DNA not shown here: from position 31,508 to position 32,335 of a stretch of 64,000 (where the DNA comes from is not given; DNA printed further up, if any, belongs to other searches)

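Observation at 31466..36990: Uncharacterised three-gene module immediately upstream of the T6SS: two Ala/Lys/Asp-rich amphipathic-helix proteins (one 1179 aa with 33/60/75-bp coding tandem repeats) plus a triple CarboxypepD_reg-repeat protein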

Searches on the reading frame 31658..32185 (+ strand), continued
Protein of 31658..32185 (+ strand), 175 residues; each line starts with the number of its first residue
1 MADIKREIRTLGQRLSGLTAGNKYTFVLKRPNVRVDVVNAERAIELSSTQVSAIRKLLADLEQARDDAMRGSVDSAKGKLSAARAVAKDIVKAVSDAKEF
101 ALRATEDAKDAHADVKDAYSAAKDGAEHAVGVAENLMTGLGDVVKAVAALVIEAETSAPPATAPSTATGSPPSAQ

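Call 101: find_encoding_contigs(protein=window:31658-32182:+, flank=6000, max_places=10)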
Protein window:31658-32182:+ (175 aa): 23 contigs read that carry it; 10 places shown.
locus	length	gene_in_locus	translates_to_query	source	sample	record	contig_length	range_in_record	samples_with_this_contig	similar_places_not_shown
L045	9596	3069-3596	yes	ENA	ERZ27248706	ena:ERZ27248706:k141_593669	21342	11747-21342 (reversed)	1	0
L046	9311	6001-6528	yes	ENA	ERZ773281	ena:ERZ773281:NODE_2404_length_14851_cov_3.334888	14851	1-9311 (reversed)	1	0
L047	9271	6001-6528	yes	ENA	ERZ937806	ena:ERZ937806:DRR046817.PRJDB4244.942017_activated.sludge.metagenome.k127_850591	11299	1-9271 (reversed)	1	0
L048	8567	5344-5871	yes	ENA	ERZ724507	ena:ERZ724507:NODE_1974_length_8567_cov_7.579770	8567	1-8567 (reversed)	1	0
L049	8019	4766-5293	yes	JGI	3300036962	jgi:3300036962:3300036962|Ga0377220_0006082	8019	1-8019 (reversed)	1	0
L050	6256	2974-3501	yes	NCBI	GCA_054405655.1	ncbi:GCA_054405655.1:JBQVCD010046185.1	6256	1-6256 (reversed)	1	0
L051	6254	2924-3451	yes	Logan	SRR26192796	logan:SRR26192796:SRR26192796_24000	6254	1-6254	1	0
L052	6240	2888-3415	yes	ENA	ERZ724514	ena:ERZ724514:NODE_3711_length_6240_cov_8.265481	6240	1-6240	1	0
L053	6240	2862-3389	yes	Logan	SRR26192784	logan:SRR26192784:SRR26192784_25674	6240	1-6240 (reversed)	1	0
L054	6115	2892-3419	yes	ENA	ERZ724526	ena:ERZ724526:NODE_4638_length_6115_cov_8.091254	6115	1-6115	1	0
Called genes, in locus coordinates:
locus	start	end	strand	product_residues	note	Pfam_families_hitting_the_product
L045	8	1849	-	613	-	-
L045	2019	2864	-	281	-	PF08308:PEGA (weak), PF13620:CarboxypepD_reg (faint), PF08308:PEGA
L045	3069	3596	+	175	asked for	-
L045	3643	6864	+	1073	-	-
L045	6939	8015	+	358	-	PF15976:CooC_C (faint), PF13620:CarboxypepD_reg (faint)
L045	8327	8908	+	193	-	-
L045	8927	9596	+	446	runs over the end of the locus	PF05936:T6SS_VasE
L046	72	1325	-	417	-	PF00069:Pkinase, PF06293:Kdo (weak), PF07714:PK_Tyr_Ser-Thr, PF01636:APH (faint)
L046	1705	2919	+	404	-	-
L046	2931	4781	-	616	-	-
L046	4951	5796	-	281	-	PF08308:PEGA (weak), PF13620:CarboxypepD_reg (faint), PF08308:PEGA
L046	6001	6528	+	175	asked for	-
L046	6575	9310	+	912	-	?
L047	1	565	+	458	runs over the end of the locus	PF03572:Peptidase_S41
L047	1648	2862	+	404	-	-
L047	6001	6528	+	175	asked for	-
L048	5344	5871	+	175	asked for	-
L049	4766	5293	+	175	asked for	-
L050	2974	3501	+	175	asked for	-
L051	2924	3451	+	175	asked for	-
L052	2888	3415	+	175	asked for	-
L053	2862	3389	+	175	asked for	-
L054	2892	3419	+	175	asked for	-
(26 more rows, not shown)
